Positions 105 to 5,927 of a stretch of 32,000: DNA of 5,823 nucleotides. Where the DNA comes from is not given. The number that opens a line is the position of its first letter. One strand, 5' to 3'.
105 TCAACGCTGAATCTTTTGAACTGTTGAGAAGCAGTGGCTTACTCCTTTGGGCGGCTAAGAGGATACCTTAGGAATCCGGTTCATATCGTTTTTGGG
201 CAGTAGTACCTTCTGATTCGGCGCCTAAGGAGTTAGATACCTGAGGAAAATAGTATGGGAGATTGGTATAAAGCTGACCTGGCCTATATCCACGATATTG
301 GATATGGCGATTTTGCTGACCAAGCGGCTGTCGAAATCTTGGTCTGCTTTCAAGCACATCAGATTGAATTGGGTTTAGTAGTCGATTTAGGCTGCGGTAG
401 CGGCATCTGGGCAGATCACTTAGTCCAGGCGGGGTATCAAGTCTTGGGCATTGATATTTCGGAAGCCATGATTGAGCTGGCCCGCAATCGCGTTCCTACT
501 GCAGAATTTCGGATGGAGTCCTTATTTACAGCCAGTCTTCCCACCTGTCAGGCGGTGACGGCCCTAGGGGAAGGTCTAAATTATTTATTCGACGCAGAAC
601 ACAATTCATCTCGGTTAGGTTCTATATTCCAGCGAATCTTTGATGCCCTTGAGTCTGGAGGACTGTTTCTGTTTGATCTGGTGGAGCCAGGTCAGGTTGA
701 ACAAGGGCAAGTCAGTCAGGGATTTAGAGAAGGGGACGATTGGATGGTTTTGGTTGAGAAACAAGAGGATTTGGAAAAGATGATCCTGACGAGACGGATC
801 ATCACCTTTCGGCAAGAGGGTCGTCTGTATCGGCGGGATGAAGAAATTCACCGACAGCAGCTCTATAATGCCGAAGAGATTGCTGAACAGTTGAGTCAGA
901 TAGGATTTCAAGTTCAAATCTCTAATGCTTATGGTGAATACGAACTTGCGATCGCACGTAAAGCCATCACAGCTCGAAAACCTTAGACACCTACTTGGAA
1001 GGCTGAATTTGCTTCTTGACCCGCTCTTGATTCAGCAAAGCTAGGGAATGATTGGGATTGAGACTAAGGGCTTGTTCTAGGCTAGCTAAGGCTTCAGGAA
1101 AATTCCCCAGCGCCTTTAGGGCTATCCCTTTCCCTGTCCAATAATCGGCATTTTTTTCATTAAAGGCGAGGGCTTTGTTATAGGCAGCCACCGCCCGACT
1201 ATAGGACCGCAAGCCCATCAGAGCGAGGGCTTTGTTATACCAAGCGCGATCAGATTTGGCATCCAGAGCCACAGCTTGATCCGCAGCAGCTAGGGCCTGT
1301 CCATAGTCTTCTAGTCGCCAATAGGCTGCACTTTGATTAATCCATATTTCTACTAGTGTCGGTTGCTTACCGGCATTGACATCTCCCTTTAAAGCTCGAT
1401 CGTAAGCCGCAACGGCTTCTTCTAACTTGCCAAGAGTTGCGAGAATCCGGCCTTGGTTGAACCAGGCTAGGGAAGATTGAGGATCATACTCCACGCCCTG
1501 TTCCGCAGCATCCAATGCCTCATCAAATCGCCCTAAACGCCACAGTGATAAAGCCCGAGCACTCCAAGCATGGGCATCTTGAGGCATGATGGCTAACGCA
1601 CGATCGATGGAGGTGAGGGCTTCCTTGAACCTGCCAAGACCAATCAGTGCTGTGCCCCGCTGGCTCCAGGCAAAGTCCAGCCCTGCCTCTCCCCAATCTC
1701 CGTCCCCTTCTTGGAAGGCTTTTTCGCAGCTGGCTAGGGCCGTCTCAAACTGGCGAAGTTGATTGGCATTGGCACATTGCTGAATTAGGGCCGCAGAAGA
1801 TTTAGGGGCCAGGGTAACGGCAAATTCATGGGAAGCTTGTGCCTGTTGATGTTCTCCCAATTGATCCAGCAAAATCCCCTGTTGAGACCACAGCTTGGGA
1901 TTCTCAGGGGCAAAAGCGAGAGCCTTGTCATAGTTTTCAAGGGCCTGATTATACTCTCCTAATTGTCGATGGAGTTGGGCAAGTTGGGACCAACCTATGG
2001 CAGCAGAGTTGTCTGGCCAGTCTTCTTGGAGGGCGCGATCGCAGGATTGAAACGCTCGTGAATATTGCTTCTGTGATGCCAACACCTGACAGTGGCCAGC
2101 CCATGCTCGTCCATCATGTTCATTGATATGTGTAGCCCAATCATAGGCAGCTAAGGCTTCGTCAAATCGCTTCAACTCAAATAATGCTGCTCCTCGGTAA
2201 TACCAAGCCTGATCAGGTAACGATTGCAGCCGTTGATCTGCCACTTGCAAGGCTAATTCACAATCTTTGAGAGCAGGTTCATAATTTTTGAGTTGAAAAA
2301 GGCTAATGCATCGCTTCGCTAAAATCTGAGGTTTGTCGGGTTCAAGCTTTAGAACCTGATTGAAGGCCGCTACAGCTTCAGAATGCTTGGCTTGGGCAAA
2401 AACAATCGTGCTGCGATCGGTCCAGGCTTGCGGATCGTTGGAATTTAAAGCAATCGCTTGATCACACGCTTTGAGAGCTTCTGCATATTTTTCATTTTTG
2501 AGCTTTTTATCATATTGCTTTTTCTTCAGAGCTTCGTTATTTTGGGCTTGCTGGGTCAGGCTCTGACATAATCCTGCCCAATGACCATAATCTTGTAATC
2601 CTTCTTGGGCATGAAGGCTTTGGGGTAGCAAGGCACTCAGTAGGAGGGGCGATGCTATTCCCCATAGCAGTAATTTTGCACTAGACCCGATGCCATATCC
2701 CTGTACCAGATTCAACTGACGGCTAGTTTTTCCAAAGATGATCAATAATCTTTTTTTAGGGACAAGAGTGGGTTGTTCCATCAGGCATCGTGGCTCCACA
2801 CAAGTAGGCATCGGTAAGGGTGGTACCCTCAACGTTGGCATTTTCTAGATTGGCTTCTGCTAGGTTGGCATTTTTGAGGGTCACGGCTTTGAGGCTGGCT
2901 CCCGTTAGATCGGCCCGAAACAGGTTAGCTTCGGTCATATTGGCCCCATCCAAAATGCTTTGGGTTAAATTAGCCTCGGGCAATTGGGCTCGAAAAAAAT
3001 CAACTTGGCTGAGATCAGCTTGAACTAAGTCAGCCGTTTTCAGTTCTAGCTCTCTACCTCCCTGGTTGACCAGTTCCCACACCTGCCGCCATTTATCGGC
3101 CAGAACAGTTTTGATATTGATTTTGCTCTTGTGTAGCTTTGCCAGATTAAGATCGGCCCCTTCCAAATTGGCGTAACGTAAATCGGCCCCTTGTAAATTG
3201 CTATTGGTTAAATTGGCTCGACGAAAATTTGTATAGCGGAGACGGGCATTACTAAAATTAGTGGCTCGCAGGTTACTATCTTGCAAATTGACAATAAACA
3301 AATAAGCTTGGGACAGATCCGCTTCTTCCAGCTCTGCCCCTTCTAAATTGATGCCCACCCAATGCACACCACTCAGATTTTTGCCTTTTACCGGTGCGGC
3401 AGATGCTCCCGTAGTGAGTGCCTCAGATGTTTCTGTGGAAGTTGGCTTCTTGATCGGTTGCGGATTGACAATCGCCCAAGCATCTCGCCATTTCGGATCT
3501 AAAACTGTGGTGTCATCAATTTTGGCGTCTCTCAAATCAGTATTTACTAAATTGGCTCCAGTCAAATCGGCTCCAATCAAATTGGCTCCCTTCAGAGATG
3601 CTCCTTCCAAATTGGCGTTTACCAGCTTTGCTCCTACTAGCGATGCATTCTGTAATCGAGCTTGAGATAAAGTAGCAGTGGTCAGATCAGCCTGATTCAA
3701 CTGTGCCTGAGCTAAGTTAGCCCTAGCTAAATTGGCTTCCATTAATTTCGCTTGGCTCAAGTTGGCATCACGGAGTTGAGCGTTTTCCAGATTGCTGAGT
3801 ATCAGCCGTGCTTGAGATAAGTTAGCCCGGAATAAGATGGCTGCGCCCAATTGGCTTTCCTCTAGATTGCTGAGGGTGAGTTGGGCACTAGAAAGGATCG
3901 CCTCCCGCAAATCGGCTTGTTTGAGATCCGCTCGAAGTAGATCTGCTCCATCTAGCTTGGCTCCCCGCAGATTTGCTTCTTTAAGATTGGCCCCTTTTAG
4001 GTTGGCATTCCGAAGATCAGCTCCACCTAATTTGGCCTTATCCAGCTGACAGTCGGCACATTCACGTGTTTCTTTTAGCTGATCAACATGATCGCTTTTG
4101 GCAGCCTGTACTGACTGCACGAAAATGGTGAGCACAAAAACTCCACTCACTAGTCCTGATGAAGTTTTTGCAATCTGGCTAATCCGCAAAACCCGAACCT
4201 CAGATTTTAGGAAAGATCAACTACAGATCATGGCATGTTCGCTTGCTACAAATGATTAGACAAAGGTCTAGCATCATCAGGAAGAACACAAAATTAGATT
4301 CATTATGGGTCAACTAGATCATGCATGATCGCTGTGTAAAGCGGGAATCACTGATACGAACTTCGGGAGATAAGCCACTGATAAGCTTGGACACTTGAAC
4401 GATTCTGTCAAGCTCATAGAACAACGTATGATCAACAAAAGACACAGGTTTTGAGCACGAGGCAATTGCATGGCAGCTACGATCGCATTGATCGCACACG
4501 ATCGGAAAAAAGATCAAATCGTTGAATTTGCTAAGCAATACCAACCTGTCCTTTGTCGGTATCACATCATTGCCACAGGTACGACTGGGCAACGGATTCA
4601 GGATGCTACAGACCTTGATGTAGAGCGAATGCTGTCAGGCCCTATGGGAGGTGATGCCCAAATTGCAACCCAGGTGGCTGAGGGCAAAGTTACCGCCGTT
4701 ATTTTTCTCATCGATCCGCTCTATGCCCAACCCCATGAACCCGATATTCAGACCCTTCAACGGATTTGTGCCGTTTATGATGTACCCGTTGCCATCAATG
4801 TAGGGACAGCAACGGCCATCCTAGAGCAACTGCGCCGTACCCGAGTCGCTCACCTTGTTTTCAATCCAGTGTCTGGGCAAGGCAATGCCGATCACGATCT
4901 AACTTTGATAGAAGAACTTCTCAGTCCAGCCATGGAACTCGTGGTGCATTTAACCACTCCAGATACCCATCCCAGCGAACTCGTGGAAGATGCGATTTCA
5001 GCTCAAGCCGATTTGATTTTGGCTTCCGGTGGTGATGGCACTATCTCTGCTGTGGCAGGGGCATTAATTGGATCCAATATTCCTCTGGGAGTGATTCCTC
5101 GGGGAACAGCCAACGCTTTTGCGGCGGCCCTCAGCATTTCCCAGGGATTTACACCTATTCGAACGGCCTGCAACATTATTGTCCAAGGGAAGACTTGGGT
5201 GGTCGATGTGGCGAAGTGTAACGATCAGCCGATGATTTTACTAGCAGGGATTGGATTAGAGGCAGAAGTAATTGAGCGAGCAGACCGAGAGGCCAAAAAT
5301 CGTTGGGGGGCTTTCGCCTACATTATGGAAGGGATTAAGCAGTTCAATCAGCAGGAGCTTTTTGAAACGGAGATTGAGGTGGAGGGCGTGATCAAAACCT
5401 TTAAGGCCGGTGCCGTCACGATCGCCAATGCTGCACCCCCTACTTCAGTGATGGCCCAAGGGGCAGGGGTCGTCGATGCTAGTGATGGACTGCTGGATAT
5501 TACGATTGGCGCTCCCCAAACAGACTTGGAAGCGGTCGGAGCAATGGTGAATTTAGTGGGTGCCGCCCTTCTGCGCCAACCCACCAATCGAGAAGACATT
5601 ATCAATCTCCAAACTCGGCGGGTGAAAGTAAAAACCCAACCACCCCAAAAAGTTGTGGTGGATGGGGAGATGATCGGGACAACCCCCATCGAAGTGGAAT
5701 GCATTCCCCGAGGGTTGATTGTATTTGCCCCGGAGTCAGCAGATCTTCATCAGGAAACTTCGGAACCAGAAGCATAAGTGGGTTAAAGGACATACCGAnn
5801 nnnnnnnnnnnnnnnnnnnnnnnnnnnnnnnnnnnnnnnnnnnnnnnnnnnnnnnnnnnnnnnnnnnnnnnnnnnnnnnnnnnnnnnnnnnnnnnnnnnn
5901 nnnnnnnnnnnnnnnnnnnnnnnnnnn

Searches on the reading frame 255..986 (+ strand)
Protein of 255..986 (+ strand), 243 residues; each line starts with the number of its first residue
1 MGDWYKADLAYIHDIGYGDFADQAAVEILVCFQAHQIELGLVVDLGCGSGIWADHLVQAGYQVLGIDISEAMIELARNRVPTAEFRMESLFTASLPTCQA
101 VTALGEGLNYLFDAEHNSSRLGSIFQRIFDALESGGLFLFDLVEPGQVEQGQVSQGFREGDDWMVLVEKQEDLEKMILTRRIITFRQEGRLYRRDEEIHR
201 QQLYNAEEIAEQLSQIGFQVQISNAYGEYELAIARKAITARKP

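Call 68: search_protein_families(library=pfam, proteins=[window:255-986:+], max_evalue=0.00001)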
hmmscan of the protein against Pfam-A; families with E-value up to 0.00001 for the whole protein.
window:255-986:+ (243 aa): 5 families
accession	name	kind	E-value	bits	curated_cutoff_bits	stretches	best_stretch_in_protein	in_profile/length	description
PF13649.12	Methyltransf_25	-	1.8e-12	48.2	27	1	42-136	1-97/97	Methyltransferase domain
PF13489.12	Methyltransf_23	-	3e-12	47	27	1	39-220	23-161/164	Methyltransferase domain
PF08241.18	Methyltransf_11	-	1.1e-09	39.2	21.2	1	43-139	1-94/95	Methyltransferase domain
PF08242.18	Methyltransf_12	-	3.8e-08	34.4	30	1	43-86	1-46/98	Methyltransferase domain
PF13847.12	Methyltransf_31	-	1.2e-07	31.9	27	1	42-153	7-127/145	Methyltransferase domain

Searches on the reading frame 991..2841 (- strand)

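Call 68: search_protein_families(library=pfam, proteins=[window:991-2841:-], max_evalue=0.00001)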
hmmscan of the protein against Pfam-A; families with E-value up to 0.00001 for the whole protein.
window:991-2841:- (616 aa): 22 families
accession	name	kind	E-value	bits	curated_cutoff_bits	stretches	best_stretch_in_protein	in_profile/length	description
PF00515.34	TPR_1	-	3.3e-70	229.7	27.8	4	565-598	1-34/34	Tetratricopeptide repeat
PF07719.23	TPR_2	-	1.2e-63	206.4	27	2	565-598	1-34/34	Tetratricopeptide repeat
PF13432.12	TPR_16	-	1.1e-43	147.7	32.7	3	428-485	2-59/65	Tetratricopeptide repeat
PF13181.12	TPR_8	-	3.9e-42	139.3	25.7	0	459-485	3-29/34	Tetratricopeptide repeat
PF13414.12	TPR_11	-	1.8e-39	133.6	26.8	1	290-329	3-42/42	TPR repeat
PF13428.12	TPR_14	-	2.4e-37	124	23.5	0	284-321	4-41/44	Tetratricopeptide repeat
PF13371.12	TPR_9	-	8.4e-32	109.5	35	0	115-174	7-66/73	Tetratricopeptide repeat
PF13424.12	TPR_12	-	3.2e-31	107.8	30.1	2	459-527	5-75/77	Tetratricopeptide repeat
PF14559.12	TPR_19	-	4.4e-31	107.5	25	0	254-318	1-62/68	Tetratricopeptide repeat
PF13431.12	TPR_17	-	2.8e-28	96.2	24.4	0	446-477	2-33/34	Tetratricopeptide repeat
PF12895.13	ANAPC3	-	8e-18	64.9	27.2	0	404-482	4-81/82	Anaphase-promoting complex, cyclosome, subunit 3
PF23914.1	TPR_CcmH_CycH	-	1.2e-14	54.9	42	0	240-349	46-155/158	Cytochrome c-type biogenesis protein H TPR domain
PF13176.12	TPR_7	-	5.6e-14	51.4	27.9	0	284-315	2-35/36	Tetratricopeptide repeat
PF01239.28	PPTA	-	7e-14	51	29.5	0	119-147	1-29/32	Protein prenyltransferase alpha subunit repeat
PF07721.20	TPR_4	-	2.9e-11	43.3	27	0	423-448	1-26/26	Tetratricopeptide repeat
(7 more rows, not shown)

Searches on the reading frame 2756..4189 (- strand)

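Call 68: search_protein_families(library=pfam, proteins=[window:2756-4189:-], max_evalue=0.00001)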
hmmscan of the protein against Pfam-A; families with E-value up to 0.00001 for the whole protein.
window:2756-4189:- (477 aa): 4 families
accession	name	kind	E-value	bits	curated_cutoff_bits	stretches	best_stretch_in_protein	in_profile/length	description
PF00805.28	Pentapeptide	-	1.1e-82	271.5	20.2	7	187-223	1-37/40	Pentapeptide repeats (8 copies)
PF13599.13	Pentapeptide_4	-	2.2e-42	143.4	38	5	282-349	8-75/78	Pentapeptide repeat region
PF13576.12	Pentapeptide_3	-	1.5e-25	89.6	27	0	311-340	16-47/48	Pentapeptide repeats (9 copies)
PF25296.1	Decapeptide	-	7.8e-09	35.7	45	0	44-94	22-72/74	Decapeptide repeat region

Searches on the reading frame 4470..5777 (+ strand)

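Call 68: search_protein_families(library=pfam, proteins=[window:4470-5777:+], max_evalue=0.00001)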
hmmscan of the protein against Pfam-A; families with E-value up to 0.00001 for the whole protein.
window:4470-5777:+ (435 aa): 4 families
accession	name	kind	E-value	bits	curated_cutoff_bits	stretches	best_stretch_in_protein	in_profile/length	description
PF00781.29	DAGK_cat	-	1e-27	96.6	23.6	1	128-250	3-125/125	Diacylglycerol kinase catalytic domain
PF02142.27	MGS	-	2.2e-16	60.2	24.1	1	17-108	2-93/94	MGS-like domain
PF19279.4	YegS_C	-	1.8e-14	54.2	27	1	261-419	5-157/158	YegS C-terminal NAD kinase beta sandwich-like domain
PF01513.26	NAD_kinase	-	1.6e-06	28.9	25.5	1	155-218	48-111/130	ATP-NAD kinase N-terminal domain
